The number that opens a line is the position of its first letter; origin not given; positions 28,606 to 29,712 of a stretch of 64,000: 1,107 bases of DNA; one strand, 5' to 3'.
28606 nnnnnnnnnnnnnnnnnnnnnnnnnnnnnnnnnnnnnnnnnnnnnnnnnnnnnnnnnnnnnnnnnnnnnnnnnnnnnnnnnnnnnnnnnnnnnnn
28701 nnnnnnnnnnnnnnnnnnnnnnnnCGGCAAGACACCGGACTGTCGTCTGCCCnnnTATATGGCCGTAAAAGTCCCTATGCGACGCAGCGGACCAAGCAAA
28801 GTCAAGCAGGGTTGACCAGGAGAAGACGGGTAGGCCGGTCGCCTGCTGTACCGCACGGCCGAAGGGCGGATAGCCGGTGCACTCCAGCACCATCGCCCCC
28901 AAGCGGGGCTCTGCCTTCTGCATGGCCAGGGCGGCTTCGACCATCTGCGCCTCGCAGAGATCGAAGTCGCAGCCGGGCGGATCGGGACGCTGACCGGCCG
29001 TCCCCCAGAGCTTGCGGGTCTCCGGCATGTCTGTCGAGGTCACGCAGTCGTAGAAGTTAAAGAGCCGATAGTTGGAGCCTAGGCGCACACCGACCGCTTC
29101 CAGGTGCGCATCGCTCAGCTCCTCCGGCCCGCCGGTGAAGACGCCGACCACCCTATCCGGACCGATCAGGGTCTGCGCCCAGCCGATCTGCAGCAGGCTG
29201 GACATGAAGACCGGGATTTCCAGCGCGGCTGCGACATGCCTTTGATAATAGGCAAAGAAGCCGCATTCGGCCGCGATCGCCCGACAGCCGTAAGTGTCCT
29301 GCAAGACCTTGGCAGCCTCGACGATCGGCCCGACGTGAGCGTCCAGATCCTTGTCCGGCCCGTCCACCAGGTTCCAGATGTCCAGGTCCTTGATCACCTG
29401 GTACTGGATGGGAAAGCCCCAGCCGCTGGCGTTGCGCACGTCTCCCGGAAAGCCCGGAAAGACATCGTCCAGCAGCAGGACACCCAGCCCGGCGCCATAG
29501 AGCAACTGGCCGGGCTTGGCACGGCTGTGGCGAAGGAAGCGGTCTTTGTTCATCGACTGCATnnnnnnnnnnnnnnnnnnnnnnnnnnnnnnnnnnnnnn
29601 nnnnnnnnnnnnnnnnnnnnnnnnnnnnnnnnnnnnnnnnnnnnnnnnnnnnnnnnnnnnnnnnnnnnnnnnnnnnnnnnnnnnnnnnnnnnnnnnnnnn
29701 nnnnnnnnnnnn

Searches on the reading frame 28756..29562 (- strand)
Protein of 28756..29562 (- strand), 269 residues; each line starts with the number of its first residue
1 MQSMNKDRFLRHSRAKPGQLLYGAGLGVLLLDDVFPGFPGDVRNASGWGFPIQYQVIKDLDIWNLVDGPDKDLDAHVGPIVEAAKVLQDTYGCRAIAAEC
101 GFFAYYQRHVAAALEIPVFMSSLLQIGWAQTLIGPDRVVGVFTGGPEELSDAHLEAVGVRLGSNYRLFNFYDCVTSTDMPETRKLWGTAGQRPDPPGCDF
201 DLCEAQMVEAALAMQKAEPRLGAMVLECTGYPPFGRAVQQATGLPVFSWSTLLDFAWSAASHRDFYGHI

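Call 8: search_protein_families(library=pfam, proteins=[window:28756-29562:-])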
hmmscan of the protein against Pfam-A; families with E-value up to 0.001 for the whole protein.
window:28756-29562:- (269 aa): 0 families

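Call 20: search_protein_families(library=ncbifam, proteins=[window:28756-29562:-], max_evalue=0.01)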
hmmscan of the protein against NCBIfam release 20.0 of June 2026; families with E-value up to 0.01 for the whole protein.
window:28756-29562:- (269 aa): 1 family
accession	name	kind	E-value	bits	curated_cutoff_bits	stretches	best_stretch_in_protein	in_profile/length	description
NF005679.0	PRK07475.1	subfamily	1.8e-67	227.3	231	1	14-268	5-245/246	hypothetical protein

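Call 32: find_homologous_proteins(query=window:28756-29562:-, max_evalue=0.00001)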
Query window:28756-29562:- (269 aa): 1858 proteins with E <= 0.00001 among 3468 candidates; the best 120 are listed.
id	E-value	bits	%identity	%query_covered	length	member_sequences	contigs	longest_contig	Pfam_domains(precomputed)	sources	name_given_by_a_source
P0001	4.1e-184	629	99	100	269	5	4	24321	-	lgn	-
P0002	2.2e-161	554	84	100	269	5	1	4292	-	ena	-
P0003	4.1e-140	484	74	100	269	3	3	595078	-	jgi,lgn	-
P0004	4.9e-139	481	74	100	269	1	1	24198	-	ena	-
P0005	2.4e-134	465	72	100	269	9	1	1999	-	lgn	-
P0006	7.9e-134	464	71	100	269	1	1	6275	-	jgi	jgi:hypothetical protein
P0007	4.0e-131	455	69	100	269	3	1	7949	-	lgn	-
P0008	1.3e-126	440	68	100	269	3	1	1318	-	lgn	-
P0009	5.8e-100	352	56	99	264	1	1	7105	PF01177.28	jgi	-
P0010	7.5e-96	339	59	96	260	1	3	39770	PF01177.28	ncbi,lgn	-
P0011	3.2e-95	337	60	91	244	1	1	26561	PF01177.28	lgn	-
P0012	3.1e-88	314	51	99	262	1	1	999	-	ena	-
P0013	2.9e-87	311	52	99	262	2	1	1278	PF01177.28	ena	-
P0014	7.2e-87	309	54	100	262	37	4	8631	PF01177.28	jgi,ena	-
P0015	1.9e-86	308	54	100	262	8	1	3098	PF01177.28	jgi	jgi:Asp/Glu/hydantoin racemase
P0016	5.7e-86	307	53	99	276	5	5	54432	PF01177.28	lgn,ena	-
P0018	1.5e-85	305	54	100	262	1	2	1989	PF01177.28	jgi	jgi:hypothetical protein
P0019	2.4e-85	305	54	100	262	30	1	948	PF01177.28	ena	-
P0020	2.6e-85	304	53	99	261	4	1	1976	PF01177.28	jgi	jgi:hypothetical protein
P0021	2.8e-85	304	54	95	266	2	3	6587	PF01177.28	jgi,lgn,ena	jgi:hypothetical protein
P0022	3.5e-85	304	54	99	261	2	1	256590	PF01177.28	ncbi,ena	-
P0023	4.2e-85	304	53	99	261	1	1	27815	PF01177.28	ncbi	-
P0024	4.6e-85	304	54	100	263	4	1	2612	PF01177.28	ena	-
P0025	7.7e-85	303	55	88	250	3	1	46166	PF01177.28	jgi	jgi:hypothetical protein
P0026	7.8e-85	303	52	99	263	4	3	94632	PF01177.28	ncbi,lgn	ncbi:MAG: aspartate/glutamate racemase family protein [Chloroflexota bacterium]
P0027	9.5e-85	303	52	99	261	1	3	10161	PF01177.28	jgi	jgi:hypothetical protein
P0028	1.2e-84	302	52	99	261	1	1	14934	PF01177.28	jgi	jgi:hypothetical protein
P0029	1.2e-84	302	53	100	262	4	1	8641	PF01177.28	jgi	-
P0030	2.6e-84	301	52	100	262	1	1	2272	PF01177.28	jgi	jgi:hypothetical protein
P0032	2.9e-84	301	53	99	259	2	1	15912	PF01177.28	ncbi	-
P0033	6.1e-84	300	53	100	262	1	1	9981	PF01177.28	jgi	jgi:hypothetical protein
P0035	9.1e-84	299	52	99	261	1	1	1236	PF01177.28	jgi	-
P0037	1.5e-83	299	52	99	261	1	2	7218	PF01177.28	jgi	jgi:hypothetical protein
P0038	2.0e-83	298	52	95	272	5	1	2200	PF01177.28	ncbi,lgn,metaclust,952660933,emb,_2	metaclust:\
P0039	2.1e-83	298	51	100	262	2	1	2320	PF01177.28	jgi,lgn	-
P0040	2.1e-83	298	51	99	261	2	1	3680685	-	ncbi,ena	-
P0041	2.4e-83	298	51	100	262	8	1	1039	PF01177.28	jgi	jgi:hypothetical protein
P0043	3.0e-83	298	52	100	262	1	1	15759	PF01177.28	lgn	-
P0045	3.1e-83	298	52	100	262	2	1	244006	PF01177.28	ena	-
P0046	3.2e-83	297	53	95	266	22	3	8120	PF01177.28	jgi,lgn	jgi:hypothetical protein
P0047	3.7e-83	297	52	99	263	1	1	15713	PF01177.28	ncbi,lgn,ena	-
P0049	3.8e-83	297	50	99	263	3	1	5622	PF01177.28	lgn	-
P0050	4.0e-83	297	52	99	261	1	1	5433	PF01177.28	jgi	jgi:hypothetical protein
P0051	4.3e-83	297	51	99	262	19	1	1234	PF01177.28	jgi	jgi:hypothetical protein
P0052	4.5e-83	297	52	100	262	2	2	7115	PF01177.28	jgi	jgi:hypothetical protein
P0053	5.3e-83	297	52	100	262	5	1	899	PF01177.28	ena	-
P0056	6.1e-83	297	52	99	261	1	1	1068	PF01177.28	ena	-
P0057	6.1e-83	297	52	98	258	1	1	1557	PF01177.28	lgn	-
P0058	6.6e-83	296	52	100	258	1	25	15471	PF01177.28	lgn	-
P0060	7.2e-83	296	52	98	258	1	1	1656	PF01177.28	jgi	jgi:hypothetical protein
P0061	7.6e-83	296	51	99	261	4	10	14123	PF01177.28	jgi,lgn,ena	-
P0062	1.2e-82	296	51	99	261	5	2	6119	PF01177.28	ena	-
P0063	1.2e-82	296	52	100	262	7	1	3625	PF01177.28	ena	-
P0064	1.2e-82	296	52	99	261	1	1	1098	PF01177.28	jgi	jgi:hypothetical protein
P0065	1.3e-82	296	53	95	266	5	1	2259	PF01177.28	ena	-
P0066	1.3e-82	296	53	98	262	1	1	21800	PF01177.28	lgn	-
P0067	1.4e-82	295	51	100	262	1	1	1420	PF01177.28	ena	-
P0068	1.5e-82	295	53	99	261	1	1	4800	PF01177.28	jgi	-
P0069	1.5e-82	295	51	100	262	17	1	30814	PF01177.28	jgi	jgi:hypothetical protein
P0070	1.5e-82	295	54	99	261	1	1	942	PF01177.28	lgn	-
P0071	1.6e-82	295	52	99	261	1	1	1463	PF01177.28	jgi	jgi:hypothetical protein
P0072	2.0e-82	295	51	99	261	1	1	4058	PF01177.28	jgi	jgi:hypothetical protein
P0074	2.3e-82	295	52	100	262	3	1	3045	PF01177.28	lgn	-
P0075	2.3e-82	295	51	99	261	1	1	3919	PF01177.28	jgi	jgi:hypothetical protein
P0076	2.4e-82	295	52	99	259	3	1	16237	PF01177.28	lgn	-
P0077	2.5e-82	295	51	99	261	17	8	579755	PF01177.28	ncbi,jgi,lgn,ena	jgi:hypothetical protein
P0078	2.8e-82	294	51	99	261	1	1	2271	PF01177.28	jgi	jgi:hypothetical protein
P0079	2.9e-82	294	51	99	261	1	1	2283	PF01177.28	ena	-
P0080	3.1e-82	294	53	95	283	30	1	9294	PF01177.28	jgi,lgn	-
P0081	3.4e-82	294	52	99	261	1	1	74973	PF01177.28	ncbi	-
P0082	3.4e-82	294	53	100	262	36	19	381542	PF01177.28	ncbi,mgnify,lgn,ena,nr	ncbi:MAG: aspartate/glutamate racemase family protein [Anaerolineae bacterium]|mgnify:CR=1 FL=1|nr:a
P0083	4.3e-82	294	52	99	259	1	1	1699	PF01177.28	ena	-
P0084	4.9e-82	294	51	100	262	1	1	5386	PF01177.28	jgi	jgi:hypothetical protein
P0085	5.0e-82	294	52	100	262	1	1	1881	PF01177.28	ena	-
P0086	5.4e-82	294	52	98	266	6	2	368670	PF01177.28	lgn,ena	-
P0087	6.1e-82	293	52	100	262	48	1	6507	PF01177.28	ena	-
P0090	7.2e-82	293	51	98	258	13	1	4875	PF01177.28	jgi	-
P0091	7.3e-82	293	51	99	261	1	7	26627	PF01177.28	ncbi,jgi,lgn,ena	-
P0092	7.4e-82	293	50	100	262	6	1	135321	PF01177.28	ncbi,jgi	jgi:hypothetical protein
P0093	8.0e-82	293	51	99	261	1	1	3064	PF01177.28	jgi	-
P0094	8.3e-82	293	51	99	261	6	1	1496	PF01177.28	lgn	-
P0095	9.3e-82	293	51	99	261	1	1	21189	PF01177.28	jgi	jgi:hypothetical protein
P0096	9.5e-82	293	51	100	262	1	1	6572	PF01177.28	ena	-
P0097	1.0e-81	293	51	99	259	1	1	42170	PF01177.28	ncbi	-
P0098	1.1e-81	293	51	100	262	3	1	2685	PF01177.28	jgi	-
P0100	1.2e-81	292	52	98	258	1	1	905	PF01177.28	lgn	-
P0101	1.2e-81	292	51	98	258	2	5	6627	PF01177.28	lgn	-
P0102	1.2e-81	292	50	100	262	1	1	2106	PF01177.28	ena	-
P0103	1.2e-81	292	49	100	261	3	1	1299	PF01177.28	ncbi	-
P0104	1.2e-81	292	52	99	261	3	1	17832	PF01177.28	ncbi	-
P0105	1.3e-81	292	51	100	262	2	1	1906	PF01177.28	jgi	jgi:hypothetical protein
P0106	1.3e-81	292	50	100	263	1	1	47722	PF01177.28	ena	-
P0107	1.3e-81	292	49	99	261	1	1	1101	PF01177.28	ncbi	-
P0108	1.3e-81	292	51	100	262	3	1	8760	PF01177.28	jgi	jgi:hypothetical protein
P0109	1.4e-81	292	52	99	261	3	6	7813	PF01177.28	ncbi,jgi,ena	-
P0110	1.5e-81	292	51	99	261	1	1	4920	PF01177.28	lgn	-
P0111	1.5e-81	292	51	99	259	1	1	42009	PF01177.28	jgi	jgi:hypothetical protein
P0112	1.5e-81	292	51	98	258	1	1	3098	PF01177.28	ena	-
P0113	1.7e-81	292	53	99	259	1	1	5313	PF01177.28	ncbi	-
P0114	1.7e-81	292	50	98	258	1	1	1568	PF01177.28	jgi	jgi:hypothetical protein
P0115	1.7e-81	292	52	99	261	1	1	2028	PF01177.28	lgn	-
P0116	1.7e-81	292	53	98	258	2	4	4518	PF01177.28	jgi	jgi:hypothetical protein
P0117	1.8e-81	292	50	100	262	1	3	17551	PF01177.28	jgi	-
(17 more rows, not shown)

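Call 33: find_encoding_contigs(protein=P0010, flank=8000, max_places=3)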
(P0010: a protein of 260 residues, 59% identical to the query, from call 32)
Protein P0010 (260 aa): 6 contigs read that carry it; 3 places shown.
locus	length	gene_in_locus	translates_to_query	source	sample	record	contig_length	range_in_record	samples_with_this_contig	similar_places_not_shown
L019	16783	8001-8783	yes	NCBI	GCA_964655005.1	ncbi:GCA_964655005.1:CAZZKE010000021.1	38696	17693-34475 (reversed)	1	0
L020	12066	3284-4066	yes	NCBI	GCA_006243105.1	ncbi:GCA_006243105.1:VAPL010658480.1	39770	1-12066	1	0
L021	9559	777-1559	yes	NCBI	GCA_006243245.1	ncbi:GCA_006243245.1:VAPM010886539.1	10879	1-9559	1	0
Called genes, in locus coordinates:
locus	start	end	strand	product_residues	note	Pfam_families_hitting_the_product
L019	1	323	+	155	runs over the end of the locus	-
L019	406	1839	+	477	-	PF01523:PmbA_TldD_1st, PF19290:PmbA_TldD_2nd, PF19289:PmbA_TldD_3rd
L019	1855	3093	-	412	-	PF00563:EAL, PF13682:CZB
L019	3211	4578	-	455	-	PF04107:GCS2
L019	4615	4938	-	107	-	PF04452:Methyltrans_RNA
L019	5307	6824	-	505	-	PF06253:MTTB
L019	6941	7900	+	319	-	PF00126:HTH_1, PF03466:LysR_substrate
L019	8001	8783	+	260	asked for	PF01177:Asp_Glu_race (faint)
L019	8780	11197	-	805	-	PF01266:DAO, PF16350:FAO_M, PF01571:GCV_T, PF08669:GCV_T_C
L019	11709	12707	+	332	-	PF00091:Tubulin, PF12327:FtsZ_C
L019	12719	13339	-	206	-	PF13580:SIS_2, PF01380:SIS (weak)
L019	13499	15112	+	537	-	PF06414:Zeta_toxin (faint), PF13671:AAA_33 (faint), PF00009:GTP_EFTU, PF22594:GTP-eEF1A_C, PF01583:APS_kinase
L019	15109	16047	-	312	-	PF13435:Cytochrome_C554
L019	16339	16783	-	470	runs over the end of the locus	-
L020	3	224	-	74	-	?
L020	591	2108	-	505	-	PF06253:MTTB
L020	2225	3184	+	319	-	PF00126:HTH_1, PF03466:LysR_substrate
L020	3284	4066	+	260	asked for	PF01177:Asp_Glu_race (faint)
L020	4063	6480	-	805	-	PF01266:DAO, PF16350:FAO_M, PF01571:GCV_T, PF08669:GCV_T_C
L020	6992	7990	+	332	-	PF00091:Tubulin, PF12327:FtsZ_C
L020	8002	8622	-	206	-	PF13580:SIS_2, PF01380:SIS (weak)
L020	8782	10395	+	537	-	PF06414:Zeta_toxin (faint), PF13671:AAA_33 (faint), PF00009:GTP_EFTU, PF22594:GTP-eEF1A_C, PF01583:APS_kinase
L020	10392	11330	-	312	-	PF13435:Cytochrome_C554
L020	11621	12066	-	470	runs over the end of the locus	-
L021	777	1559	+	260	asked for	PF01177:Asp_Glu_race (faint)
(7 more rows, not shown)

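Call 34: find_encoding_contigs(protein=P0082, flank=8000, max_places=3)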
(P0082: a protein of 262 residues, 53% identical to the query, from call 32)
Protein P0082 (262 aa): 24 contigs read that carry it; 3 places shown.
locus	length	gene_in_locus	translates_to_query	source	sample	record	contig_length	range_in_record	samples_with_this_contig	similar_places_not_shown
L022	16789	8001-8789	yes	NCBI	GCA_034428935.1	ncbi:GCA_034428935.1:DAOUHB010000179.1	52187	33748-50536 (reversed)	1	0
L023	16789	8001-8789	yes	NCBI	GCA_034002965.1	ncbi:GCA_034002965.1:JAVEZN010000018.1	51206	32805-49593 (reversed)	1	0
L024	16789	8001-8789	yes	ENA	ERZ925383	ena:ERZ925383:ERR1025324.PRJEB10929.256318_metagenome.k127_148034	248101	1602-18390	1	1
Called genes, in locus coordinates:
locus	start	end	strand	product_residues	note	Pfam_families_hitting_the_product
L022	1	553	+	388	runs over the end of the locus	PF00155:Aminotran_1_2, PF01041:DegT_DnrJ_EryC1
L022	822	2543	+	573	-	PF00496:SBP_bac_5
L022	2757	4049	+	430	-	PF19300:BPD_transp_1_N, PF00528:BPD_transp_1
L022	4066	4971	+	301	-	PF12911:OppC_N, PF00528:BPD_transp_1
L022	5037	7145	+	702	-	PF00005:ABC_tran, PF00006:ATP-synt_ab (faint), PF00931:NB-ARC (faint), PF02463:SMC_N (weak), PF13304:AAA_21 (faint), PF08352:oligo_HPY, PF00005:ABC_tran, PF08352:oligo_HPY, +2 more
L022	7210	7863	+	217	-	PF00571:CBS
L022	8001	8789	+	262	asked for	PF01177:Asp_Glu_race (faint)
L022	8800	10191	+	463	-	PF02347:GDC-P, PF01053:Cys_Met_Meta_PP (weak)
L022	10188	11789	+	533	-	PF00266:Aminotran_5, PF21478:GcvP2_C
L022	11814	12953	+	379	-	PF01513:NAD_kinase, PF00781:DAGK_cat (weak), PF20143:NAD_kinase_C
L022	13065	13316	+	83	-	-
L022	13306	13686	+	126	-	PF02452:PemK_toxin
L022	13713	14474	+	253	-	PF00106:adh_short, PF08659:KR, PF13561:adh_short_C2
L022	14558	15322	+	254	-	PF00106:adh_short, PF08659:KR, PF23441:SDR (weak), PF13561:adh_short_C2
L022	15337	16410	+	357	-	PF05544:Pro_racemase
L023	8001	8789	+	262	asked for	PF01177:Asp_Glu_race (faint)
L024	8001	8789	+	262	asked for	PF01177:Asp_Glu_race (faint)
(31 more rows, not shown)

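Call 35: find_encoding_contigs(protein=P0040, flank=8000, max_places=2)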
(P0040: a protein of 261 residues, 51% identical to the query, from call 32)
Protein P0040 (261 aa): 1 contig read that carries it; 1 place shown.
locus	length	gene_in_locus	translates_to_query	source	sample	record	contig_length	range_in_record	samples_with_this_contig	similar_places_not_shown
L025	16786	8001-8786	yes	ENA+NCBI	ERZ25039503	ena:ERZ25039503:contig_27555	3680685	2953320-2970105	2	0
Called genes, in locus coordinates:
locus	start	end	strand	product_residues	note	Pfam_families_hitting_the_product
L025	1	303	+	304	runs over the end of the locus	-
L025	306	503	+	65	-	-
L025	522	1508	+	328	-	PF18614:RNase_II_C_S1 (faint), PF00575:S1, PF23459:S1_RRP5 (weak), PF00575:S1, PF23459:S1_RRP5 (weak)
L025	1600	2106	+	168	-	PF10531:SLBB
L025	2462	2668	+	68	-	PF04024:PspC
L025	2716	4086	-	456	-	PF07690:MFS_1, PF13347:MFS_2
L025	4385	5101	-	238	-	PF00392:GntR, PF07729:FCD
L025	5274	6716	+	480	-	PF06253:MTTB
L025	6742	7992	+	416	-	PF01053:Cys_Met_Meta_PP, PF00155:Aminotran_1_2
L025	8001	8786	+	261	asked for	-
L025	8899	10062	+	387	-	PF00155:Aminotran_1_2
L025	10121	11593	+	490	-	PF06253:MTTB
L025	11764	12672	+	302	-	PF00089:Trypsin, PF13365:Trypsin_2, PF13180:PDZ_2, PF17820:PDZ_6 (weak)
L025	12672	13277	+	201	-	PF00089:Trypsin, PF13365:Trypsin_2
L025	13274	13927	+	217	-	PF00196:GerE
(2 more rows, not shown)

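Call 45: find_related_loci(query=A1, collection=metagenome_contigs, flank=8000)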
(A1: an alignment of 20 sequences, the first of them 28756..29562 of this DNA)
Query A1 (269 aa) in metagenome_contigs; peptide patterns used: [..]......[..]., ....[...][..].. (x = any residue, [..] = any of these).
600 stretches matched a pattern (row limit reached: there are more); 535 encode a relative of the query (tblastn E <= 1e-3); the best 80 are kept; 80 distinct loci.
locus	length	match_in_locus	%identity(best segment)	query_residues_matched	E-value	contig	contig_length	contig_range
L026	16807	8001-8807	74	1-269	8e-143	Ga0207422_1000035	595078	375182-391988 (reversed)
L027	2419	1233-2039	70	1-269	2e-141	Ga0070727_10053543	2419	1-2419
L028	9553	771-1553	59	6-268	9e-99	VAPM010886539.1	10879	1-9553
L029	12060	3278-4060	59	6-268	2e-98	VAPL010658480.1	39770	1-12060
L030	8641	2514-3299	53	1-269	5e-89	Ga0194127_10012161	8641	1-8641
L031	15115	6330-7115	53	1-269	9e-89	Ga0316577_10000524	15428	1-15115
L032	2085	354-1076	54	22-269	2e-90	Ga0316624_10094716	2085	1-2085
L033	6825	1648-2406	54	15-269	2e-86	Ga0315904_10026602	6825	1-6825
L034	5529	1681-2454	52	5-269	2e-86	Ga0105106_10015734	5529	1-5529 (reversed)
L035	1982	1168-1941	51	5-269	2e-90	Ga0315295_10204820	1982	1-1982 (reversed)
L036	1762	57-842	52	1-269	9e-91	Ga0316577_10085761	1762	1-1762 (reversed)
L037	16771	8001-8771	52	6-269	3e-86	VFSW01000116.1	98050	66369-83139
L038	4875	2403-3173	51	6-269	5e-86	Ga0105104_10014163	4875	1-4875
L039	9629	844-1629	52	1-269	8e-86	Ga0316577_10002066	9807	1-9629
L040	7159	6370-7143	52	5-269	3e-85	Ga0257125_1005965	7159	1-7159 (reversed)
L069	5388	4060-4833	50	5-269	1e-83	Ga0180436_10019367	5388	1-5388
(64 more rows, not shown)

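Call 48: predict_structure(alignment_id=A1)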
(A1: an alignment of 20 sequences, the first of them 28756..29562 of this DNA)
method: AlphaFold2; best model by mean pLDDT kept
length: 269 residues; sequences in the alignment: 20
mean_pLDDT: 81.3   pTM: 0.80
mean pLDDT of the five models: 81.3, 75.9, 73.9, 69.6, 68.1
residues with pLDDT >= 90: 112; 70-90: 102; 50-70: 29; < 50: 26
segments of 3 or more residues with pLDDT < 50: 1-3, 5-10, 12-17, 19-23, 265-269
pLDDT, mean of each block of 10 residues (from residue 1): 44 44 70 70 62 83 76 90 93 86 92 94 95 97 85 94 94 87 69 75 91 96 87 84 93 87 52
secondary structure, 60 per line:
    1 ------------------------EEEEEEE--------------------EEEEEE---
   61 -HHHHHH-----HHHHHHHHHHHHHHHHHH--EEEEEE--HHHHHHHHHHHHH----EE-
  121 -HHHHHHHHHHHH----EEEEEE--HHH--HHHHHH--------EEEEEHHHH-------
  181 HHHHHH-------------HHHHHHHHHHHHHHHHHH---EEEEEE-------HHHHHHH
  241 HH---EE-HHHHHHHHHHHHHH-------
elements in order: E25-31 E52-57 H62-67 H73-90 E93-98 H101-113 H122-133 E138-143 H151-156 E165-169 H170-173 H181-186 H200-217 E221-226 H234-242 H249-262

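Call 51: fold_search(model_id=the predicted structure, library=pdb)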
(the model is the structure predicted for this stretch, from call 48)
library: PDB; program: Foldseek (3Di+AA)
matches with E <= 10: 1297; with E <= 0.001: 77
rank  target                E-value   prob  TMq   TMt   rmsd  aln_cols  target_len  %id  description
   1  3dg9                  2.8e-07  1.00  0.50  0.57   6.2       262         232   15  Crystal Structure of Malonate Decarboxylase from Bordatella bronchiseptica (released 2008-08-05)
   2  2gzm_B                4.9e-07  1.00  0.47  0.48   7.0       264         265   13  Crystal Structure of the Glutamate Racemase from Bacillus anthracis (released 2007-05-29)
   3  2vlb_D                7.6e-07  1.00  0.53  0.60   5.4       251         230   16  Structure of unliganded arylmalonate decarboxylase (released 2008-03-18)
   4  5hj7_A                1.5e-06  1.00  0.43  0.45   7.2       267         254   14  Glutamate Racemase Mycobacterium tuberculosis (MurI) with bound D-glutamate, 2.3 Angstrom resolution, X-ray diffractio (released 2016-05-25)
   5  2gzm_A                1.7e-06  1.00  0.49  0.49   6.8       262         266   14  Crystal Structure of the Glutamate Racemase from Bacillus anthracis (released 2007-05-29)
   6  2vlb_C                2.0e-06  1.00  0.48  0.54   6.8       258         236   15  Structure of unliganded arylmalonate decarboxylase (released 2008-03-18)
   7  5hj7_B                2.0e-06  1.00  0.44  0.45   7.8       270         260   15  Glutamate Racemase Mycobacterium tuberculosis (MurI) with bound D-glutamate, 2.3 Angstrom resolution, X-ray diffractio (released 2016-05-25)
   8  2dwu_A                3.8e-06  1.00  0.49  0.50   6.2       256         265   16  Crystal Structure of Glutamate Racemase Isoform RacE1 from Bacillus anthracis (released 2007-06-19)
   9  3hfr_A                4.0e-06  1.00  0.51  0.51   6.5       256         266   14  Crystal structure of glutamate racemase from Listeria monocytogenes (released 2009-06-09)
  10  2ohg                  4.3e-06  1.00  0.53  0.54   6.6       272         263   16  Structural Basis for Glutamte Racemase Inhibition (released 2007-09-25)
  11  2oho_B                4.6e-06  1.00  0.50  0.53   5.9       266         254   16  Structural Basis for Glutamate Racemase Inhibitor (released 2007-09-25)
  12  3ixm                  5.2e-06  1.00  0.51  0.57   5.9       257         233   16  Structure of the Gly74Cys mutant of arylmalonate decarboxylase in the sulfate ion associated form (released 2010-02-23)
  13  2jfo_A                5.8e-06  1.00  0.47  0.48   6.9       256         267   15  Crystal structure of Enterococcus faecalis glutamate racemase in complex with D- and L-Glutamate (released 2007-07-03)
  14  2ohv                  6.2e-06  1.00  0.53  0.55   6.1       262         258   16  Structural Basis for Glutamate Racemase Inhibition (released 2007-09-25)
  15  1jfl_A                6.2e-06  1.00  0.50  0.57   6.2       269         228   12  CRYSTAL STRUCTURE DETERMINATION OF ASPARTATE RACEMASE FROM AN ARCHAEA (released 2002-06-05)
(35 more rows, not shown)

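Call 82: search_solved_structures(query=A1, max_evalue=1, show_alignments=3)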
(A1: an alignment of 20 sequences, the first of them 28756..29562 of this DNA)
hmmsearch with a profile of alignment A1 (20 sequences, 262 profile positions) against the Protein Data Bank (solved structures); distinct sequences matched with E-value up to 1: 4.
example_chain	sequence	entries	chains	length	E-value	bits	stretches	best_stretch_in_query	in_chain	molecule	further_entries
1wtd_A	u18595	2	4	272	0.053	15.9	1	130-182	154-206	EcoO109IR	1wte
6q23_L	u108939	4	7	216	0.52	12.7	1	87-125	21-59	1G01 Fab kappa light chain | Fab 1G01, light chain | Light chain of 1G01 scFv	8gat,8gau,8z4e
9cyi_L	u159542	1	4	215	0.54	12.6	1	87-125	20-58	1G01 IgG light chain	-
7qay_A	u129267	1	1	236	0.96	11.8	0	119-194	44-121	Cyclodipeptide synthase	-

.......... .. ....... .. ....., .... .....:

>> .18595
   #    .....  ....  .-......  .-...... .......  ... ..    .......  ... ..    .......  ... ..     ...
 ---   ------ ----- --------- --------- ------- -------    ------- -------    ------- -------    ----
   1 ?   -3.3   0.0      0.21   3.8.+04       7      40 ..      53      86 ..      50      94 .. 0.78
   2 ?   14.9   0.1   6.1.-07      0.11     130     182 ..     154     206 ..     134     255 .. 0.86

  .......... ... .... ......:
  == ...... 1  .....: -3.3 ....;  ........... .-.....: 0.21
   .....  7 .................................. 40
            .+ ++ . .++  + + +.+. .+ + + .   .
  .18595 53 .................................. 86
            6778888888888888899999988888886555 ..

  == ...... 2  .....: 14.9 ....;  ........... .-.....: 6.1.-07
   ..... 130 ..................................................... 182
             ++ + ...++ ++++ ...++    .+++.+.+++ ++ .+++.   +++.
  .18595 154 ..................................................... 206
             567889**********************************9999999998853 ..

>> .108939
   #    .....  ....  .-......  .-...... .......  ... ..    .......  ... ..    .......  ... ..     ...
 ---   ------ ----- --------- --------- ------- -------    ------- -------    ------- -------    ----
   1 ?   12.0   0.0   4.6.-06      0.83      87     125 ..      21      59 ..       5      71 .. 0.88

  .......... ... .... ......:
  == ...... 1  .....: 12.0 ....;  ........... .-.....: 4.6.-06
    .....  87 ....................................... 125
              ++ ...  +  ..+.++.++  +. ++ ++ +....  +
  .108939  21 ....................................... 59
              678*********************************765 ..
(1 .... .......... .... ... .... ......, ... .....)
